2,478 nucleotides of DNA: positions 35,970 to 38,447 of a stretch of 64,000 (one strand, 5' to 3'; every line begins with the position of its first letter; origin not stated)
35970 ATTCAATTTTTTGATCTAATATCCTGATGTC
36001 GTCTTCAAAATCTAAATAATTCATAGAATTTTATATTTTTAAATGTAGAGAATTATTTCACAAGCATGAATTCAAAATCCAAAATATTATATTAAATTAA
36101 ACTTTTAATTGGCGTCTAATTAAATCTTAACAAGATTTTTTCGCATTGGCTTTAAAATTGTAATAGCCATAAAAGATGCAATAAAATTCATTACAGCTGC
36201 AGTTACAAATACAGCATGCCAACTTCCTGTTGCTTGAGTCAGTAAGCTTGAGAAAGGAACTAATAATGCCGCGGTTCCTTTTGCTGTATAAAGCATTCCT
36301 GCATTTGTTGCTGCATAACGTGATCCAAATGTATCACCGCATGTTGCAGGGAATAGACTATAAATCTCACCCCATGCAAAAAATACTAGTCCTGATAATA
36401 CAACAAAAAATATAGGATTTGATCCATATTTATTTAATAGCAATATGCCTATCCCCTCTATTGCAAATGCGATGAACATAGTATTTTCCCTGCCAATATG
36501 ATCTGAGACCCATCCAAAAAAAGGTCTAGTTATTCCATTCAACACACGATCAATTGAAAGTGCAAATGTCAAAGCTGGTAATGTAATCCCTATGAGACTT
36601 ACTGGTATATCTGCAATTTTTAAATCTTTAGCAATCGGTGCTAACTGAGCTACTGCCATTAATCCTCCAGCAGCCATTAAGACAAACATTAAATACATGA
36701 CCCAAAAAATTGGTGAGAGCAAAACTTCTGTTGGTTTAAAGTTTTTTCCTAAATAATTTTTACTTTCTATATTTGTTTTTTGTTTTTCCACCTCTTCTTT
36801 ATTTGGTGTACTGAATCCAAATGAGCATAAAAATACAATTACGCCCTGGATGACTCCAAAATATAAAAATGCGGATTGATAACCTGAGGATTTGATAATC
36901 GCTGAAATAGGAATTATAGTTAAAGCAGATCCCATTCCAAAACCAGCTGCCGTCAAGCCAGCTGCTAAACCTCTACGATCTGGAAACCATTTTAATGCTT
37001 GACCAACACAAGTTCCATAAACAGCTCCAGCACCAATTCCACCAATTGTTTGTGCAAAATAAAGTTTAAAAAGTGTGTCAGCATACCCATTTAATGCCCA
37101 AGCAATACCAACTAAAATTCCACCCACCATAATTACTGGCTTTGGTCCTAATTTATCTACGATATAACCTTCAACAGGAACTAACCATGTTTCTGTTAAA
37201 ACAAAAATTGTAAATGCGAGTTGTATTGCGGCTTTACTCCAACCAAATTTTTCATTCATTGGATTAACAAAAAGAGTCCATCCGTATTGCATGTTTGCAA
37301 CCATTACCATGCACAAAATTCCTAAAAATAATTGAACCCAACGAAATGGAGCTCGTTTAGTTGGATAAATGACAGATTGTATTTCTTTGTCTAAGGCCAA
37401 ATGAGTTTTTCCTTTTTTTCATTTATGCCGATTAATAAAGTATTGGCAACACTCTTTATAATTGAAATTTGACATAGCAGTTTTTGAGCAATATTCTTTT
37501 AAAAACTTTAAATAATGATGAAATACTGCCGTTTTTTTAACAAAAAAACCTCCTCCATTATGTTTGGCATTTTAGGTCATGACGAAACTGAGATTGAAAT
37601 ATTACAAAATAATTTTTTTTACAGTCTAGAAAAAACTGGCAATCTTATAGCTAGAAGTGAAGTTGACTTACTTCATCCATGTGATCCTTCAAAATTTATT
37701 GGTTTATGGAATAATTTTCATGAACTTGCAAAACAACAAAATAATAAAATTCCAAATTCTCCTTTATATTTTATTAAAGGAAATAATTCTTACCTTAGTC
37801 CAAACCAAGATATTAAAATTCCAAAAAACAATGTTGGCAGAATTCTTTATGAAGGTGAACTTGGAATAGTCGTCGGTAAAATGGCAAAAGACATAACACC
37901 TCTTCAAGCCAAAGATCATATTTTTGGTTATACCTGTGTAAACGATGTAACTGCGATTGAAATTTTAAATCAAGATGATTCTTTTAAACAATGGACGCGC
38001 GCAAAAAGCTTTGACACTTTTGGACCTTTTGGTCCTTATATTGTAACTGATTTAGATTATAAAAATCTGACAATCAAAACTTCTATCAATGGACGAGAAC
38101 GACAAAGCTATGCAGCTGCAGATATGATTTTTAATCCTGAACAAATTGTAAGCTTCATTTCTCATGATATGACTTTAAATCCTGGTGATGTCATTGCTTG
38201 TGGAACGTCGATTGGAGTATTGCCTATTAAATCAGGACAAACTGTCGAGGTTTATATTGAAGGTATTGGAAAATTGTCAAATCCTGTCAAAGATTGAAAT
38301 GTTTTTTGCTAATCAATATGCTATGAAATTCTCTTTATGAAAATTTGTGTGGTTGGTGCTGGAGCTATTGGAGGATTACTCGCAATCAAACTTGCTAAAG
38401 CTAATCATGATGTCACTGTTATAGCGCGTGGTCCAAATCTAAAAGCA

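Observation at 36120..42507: Candidate oxalate import -> oxalyl-CoA -> glyoxylate -> malate assimilation cluster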

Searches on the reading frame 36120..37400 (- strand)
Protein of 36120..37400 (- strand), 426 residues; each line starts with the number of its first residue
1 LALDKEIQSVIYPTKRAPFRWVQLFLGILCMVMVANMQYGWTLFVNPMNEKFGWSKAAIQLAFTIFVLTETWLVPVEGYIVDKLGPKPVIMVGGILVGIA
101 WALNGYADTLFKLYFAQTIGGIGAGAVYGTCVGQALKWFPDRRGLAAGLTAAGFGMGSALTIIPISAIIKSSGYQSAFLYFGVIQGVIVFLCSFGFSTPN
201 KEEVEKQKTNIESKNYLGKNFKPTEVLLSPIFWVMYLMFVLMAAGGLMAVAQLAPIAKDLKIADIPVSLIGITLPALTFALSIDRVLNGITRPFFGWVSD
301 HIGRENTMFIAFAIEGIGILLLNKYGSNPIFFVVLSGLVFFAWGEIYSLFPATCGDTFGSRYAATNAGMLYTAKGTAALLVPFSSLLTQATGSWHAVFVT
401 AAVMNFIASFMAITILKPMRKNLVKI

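Call 3: search_protein_families(library=pfam, proteins=[window:36120-37400:-])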
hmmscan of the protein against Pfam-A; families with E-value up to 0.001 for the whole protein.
window:36120-37400:- (426 aa): 1 family
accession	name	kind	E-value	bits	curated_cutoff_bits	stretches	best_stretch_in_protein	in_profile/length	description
PF07690.21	MFS_1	-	2.1e-39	135.9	33.4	2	30-280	3-252/347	Major Facilitator Superfamily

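Call 4: search_protein_families(library=ncbifam, proteins=[window:36120-37400:-])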
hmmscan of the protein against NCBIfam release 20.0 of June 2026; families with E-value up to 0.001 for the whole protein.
window:36120-37400:- (426 aa): 20 families
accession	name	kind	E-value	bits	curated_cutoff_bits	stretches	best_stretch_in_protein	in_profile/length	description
TIGR04259.1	oxa_formateAnti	equivalog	1.9e-192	639.5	335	1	20-424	1-400/405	oxalate/formate MFS antiporter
NF049980.1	SfMCT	equivalog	6.9e-105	350.8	320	1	20-404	1-378/378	L-lactate MFS transporter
TIGR00890.1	2A0111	subfamily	1.3e-80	271.1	374.85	1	20-410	1-376/377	oxalate/formate antiport family MFS transporter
NF038246.1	bile_salt_MFS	equivalog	1.5e-19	70.2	400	1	42-401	26-393/408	conjugated bile salt MFS transporter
TIGR00893.1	2A0114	subfamily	6e-16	58.4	395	1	48-415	20-398/399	D-galactonate transporter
TIGR00883.1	2A0106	subfamily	2.1e-11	43.6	443.45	2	114-407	100-398/400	metabolite/H+ symporter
NF007782.0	PRK10473.1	subfamily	4.4e-11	42.5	417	1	50-240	31-223/394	MdtL family multidrug efflux MFS transporter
TIGR00881.1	2A0104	subfamily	9e-11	41.4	407.75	2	43-241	16-227/379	phosphoglycerate transporter protein PgtP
NF053757.1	BclibactTpBcbE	equivalog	2.5e-10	39.8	600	1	48-242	28-229/394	bacillibactin exporter BcbE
TIGR00892.1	2A0113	subfamily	5.3e-10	38.6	586.1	1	21-416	18-422/455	monocarboxylate transporter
TIGR00895.1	2A0115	subfamily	7.1e-09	35.1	418.55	1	77-194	72-190/398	aromatic acid/H+ symport family MFS transporter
TIGR00891.1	2A0112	subfamily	4.8e-08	32.5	552.9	1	21-382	11-382/405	sialate:H+ symport family MFS transporter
TIGR00880.1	2_A_01_02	superfamily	5.6e-08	33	131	2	74-194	15-136/141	multidrug resistance protein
NF008586.0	PRK11551.1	equivalog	6.7e-08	31.9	410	1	47-240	40-233/406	3-(3-hydroxy-phenyl)propionate transporter MhpT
TIGR00711.1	efflux_EmrB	subfamily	3.9e-07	29.2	230.2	1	48-211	28-188/485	DHA2 family efflux MFS transporter permease subunit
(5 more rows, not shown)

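Call 6: search_solved_structures(query=window:36120-37400:-, max_evalue=0.001, show_alignments=1)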
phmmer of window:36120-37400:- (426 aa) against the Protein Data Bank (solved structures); distinct sequences matched with E-value up to 0.001: 7.
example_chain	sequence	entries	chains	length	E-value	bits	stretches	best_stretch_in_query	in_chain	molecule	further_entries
8hpj_A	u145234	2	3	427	1.5e-73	251.2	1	19-421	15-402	Oxalate:formate antiporter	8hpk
6g9x_A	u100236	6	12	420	1.2e-43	152.7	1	20-421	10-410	Major facilitator superfamily MFS_1 | L-lactate transporter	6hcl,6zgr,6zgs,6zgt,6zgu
7y1q_A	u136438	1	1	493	8.5e-06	28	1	72-222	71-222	Monocarboxylate transporter 1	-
9l0b_A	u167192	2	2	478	5e-05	25.5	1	41-409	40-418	Monocarboxylate transporter 2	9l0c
6lyy_A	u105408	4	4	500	5.1e-05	25.5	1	73-195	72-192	Monocarboxylate transporter 1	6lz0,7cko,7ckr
7yr5_A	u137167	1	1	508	5.3e-05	25.4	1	73-195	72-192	Monocarboxylate transporter 1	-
7bp3_A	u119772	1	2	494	5.4e-05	25.4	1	41-409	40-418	Monocarboxylate transporter 2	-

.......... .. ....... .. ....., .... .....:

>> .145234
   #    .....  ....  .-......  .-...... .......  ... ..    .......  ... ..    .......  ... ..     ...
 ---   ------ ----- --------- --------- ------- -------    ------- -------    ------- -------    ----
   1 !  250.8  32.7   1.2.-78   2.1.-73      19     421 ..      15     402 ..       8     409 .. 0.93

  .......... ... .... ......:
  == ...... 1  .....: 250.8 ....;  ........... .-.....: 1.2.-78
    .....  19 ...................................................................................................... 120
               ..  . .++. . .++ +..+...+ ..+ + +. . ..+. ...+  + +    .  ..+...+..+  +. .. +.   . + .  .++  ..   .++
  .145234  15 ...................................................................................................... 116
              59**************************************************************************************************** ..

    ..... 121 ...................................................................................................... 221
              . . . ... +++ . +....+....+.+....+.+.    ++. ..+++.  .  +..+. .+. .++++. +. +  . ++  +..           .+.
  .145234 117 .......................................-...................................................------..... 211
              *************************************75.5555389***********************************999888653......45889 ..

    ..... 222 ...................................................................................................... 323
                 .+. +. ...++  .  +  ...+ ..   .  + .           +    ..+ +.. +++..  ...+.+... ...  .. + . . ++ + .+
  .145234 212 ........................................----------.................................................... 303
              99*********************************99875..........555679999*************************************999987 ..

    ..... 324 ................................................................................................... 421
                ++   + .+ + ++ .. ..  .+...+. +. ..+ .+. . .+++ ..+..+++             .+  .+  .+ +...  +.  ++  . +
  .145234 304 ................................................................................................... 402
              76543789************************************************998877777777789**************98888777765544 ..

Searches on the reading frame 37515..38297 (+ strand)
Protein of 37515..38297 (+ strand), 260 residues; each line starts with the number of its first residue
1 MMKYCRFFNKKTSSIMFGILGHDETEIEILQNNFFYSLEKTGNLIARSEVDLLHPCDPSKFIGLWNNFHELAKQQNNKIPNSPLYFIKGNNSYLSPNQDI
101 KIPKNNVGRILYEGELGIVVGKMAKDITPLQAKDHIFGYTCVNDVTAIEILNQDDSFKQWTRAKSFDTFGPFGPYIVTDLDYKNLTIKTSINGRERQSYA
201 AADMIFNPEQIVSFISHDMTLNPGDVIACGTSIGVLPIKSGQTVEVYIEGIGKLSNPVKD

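Call 3: search_protein_families(library=pfam, proteins=[window:37515-38297:+])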
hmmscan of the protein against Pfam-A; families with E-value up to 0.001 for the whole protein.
window:37515-38297:+ (260 aa): 2 families
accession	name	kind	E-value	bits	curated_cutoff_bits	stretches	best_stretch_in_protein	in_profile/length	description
PF01557.24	FAA_hydrolase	-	6.3e-56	189.9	23.9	1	61-258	2-213/214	Fumarylacetoacetate (FAA) hydrolase C-terminal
PF10370.14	Rv2993c-like_N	-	0.0002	22.6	21.3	1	2-55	1-50/50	Rv2993c-like, N-terminal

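Call 4: search_protein_families(library=ncbifam, proteins=[window:37515-38297:+])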
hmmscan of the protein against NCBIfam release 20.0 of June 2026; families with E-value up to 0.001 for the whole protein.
window:37515-38297:+ (260 aa): 6 families
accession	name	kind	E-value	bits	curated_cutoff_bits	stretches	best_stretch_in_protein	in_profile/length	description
TIGR02303.1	HpaG-C-term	equivalog_domain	8.1e-46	156.5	276.4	1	38-259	22-243/245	4-hydroxyphenylacetate degradation bifunctional isomerase/decarboxylase, C-terminal subunit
NF053535.1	DhyDRhmHlse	equivalog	6.4e-36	124.1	500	1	59-237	71-249/284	2,4-didehydro-3-deoxy-L-rhamnonate hydrolase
NF011750.0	PRK15203.1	equivalog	2.2e-34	119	811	1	62-257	226-421/429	4-hydroxyphenylacetate degradation bifunctional isomerase/decarboxylase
TIGR02305.1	HpaG-N-term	equivalog_domain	6.1e-31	107.5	228.65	1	76-258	26-205/205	4-hydroxyphenylacetate degradation bifunctional isomerase/decarboxylase, N-terminal subunit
NF009399.0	PRK12764.1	equivalog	1.5e-29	103.4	444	1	56-251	19-212/501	fumarylacetoacetate hydrolase family protein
NF007967.0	PRK10691.1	equivalog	9.1e-26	90.5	201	1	59-250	17-211/219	fumarylacetoacetate hydrolase family protein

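Call 7: search_solved_structures(query=window:37515-38297:+, max_evalue=1e-10)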
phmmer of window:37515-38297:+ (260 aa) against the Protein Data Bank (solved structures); distinct sequences matched with E-value up to 1e-10: 24.
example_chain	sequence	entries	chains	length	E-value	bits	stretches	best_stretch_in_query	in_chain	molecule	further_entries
1gtt_A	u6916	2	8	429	9.2e-57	195.3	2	53-258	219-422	4-HYDROXYPHENYLACETATE DEGRADATION BIFUNCTIONAL ISOMERASE/DECARBOXYLASE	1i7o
3rr6_A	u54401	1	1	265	1.5e-47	165.1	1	36-258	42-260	Putative uncharacterized protein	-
3qdf_A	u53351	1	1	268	6.6e-47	163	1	39-258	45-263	2-hydroxyhepta-2,4-diene-1,7-dioate isomerase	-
4pfz_A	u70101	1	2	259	6.4e-45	156.5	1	38-258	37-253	5-carboxymethyl-2-hydroxymuconate delta-isomerase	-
2dfu_A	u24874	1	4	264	6.6e-36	126.9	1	41-254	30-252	probable 2-hydroxyhepta-2,4-diene-1,7-dioate isomerase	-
4dbf_A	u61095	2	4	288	4.9e-35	124.1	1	40-260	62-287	2-HYDROXYHEPTA-2,4-DIENE-1,7-DIOATE ISOMERASE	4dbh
1wzo_A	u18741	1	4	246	7.9e-33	116.9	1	38-259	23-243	HpcE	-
6iym_A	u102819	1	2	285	1.2e-31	113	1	49-259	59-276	5-oxopent-3-ene-1,2,5-tricarboxylate decarboxylase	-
8sky_A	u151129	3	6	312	5.2e-31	110.9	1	46-258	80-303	Fumarylacetoacetate hydrolase family protein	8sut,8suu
8gsr_A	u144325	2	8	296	3.1e-30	108.3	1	60-244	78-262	L-2,4-diketo-3-deoxyrhamnonate hydrolase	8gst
6j57_A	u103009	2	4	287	8.3e-27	97.1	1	46-256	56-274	Predicted 2-keto-4-pentenoate hydratase/2-oxohepta-3-ene-1,7-dioic acid hydratase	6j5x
1nr9_A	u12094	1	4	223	1.7e-23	86.3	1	58-250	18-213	Protein YCGM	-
6jvv_A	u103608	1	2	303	2.5e-22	82.4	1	49-255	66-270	maleylpyruvate hydrolase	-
6jvw_A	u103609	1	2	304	2.5e-22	82.4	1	49-255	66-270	maleylpyruvate hydrolase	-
6fog_A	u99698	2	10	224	3.1e-22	82.2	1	64-255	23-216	Acylpyruvase FAHD1, mitochondrial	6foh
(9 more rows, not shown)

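Call 72: find_homologous_proteins(query=window:37515-38297:+, max_evalue=1e-20)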
Query window:37515-38297:+ (260 aa): 7530 proteins with E <= 1e-20 among 7941 candidates; the best 120 are listed.
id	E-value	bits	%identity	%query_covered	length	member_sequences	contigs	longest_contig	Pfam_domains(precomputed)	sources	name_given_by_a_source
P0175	1.3e-162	557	100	94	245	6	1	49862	PF01557.24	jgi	jgi:2-keto-4-pentenoate hydratase/2-oxohepta-3-ene-1,7-dioic acid hydratase in catechol pathway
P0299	1.0e-115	403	67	99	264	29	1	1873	PF01557.24,PF10370.15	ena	-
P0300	8.4e-114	397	67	99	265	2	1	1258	PF01557.24,PF10370.15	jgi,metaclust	metaclust:\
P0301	4.5e-111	388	65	99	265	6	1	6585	PF01557.24,PF10370.15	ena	-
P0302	6.1e-111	388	66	100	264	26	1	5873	PF01557.24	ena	-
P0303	1.0e-110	387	66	100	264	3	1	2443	PF01557.24,PF10370.15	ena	-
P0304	1.4e-110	386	65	100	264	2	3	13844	PF01557.24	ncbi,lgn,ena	-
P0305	2.2e-110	386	63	100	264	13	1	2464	PF01557.24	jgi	-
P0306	2.4e-110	386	65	100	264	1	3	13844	PF01557.24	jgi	jgi:2-keto-4-pentenoate hydratase/2-oxohepta-3-ene-1,7-dioic acid hydratase in catechol pathway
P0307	2.6e-109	382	65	100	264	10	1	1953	PF01557.24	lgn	-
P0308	2.8e-109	382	64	100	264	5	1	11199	PF01557.24,PF10370.15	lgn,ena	-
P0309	3.5e-109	382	63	100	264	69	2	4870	PF01557.24,PF10370.15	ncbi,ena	-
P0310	7.4e-107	374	64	100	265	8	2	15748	PF01557.24,PF10370.15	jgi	jgi:2-keto-4-pentenoate hydratase/2-oxohepta-3-ene-1,7-dioic acid hydratase in catechol pathway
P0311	5.0e-106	372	63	99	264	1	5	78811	PF01557.24,PF10370.15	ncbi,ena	-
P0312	1.7e-105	370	63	100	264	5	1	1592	PF01557.24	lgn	-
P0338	2.8e-83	297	54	98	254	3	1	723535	PF01557.24,PF10370.15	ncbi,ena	-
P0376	8.5e-82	292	56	97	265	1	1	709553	PF01557.24,PF10370.15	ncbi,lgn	-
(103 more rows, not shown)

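Call 74: find_encoding_contigs(protein=P0338, flank=7000, max_places=1)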
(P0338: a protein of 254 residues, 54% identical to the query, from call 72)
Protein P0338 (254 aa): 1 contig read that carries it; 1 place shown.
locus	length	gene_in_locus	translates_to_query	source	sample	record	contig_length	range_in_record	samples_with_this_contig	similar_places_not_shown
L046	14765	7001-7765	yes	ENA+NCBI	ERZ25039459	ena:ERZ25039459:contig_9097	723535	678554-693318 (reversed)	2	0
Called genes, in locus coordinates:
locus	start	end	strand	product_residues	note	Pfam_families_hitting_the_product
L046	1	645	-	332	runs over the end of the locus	PF03308:MeaB, PF02492:cobW (weak)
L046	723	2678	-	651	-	PF01642:MM_CoA_mutase, PF02310:B12-binding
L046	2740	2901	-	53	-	-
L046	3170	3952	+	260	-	PF00378:ECH_1, PF16113:ECH_2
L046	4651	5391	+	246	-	PF00561:Abhydrolase_1, PF12146:Hydrolase_4, PF12697:Abhydrolase_6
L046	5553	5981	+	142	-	PF02635:DsrE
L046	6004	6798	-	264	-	PF01925:TauE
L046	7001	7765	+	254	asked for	PF10370:Rv2993c-like_N, PF01557:FAA_hydrolase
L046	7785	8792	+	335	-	PF02558:ApbA, PF08546:ApbA_C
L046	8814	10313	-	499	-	PF01970:TctA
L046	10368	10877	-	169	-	PF07331:TctB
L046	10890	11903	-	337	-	PF03401:TctC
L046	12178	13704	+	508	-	PF00501:AMP-binding, PF13193:AMP-binding_C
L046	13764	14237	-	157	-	PF01878:EVE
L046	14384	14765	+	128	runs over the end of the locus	PF05973:Gp49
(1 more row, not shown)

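Call 75: find_encoding_contigs(protein=P0376, flank=7000, max_places=1)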
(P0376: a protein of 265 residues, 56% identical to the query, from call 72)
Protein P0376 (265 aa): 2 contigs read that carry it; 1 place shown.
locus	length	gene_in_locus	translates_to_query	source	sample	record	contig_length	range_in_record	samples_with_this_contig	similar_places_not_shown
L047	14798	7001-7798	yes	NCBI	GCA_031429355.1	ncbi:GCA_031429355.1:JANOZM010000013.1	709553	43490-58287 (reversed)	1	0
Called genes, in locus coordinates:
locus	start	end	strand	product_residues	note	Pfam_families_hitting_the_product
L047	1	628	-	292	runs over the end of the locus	-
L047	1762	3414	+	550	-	PF13181:TPR_8 (faint), PF00990:GGDEF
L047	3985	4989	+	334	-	PF03401:TctC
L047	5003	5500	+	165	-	PF07331:TctB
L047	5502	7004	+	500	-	PF01970:TctA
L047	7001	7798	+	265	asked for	PF10370:Rv2993c-like_N, PF01557:FAA_hydrolase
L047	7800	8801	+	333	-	PF02558:ApbA, PF08546:ApbA_C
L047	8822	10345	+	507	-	PF00501:AMP-binding, PF13193:AMP-binding_C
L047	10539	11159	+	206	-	PF00149:Metallophos, PF12850:Metallophos_2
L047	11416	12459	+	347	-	PF00850:Hist_deacetyl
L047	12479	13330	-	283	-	-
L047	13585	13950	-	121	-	-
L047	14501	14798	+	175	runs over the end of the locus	PF10517:DM13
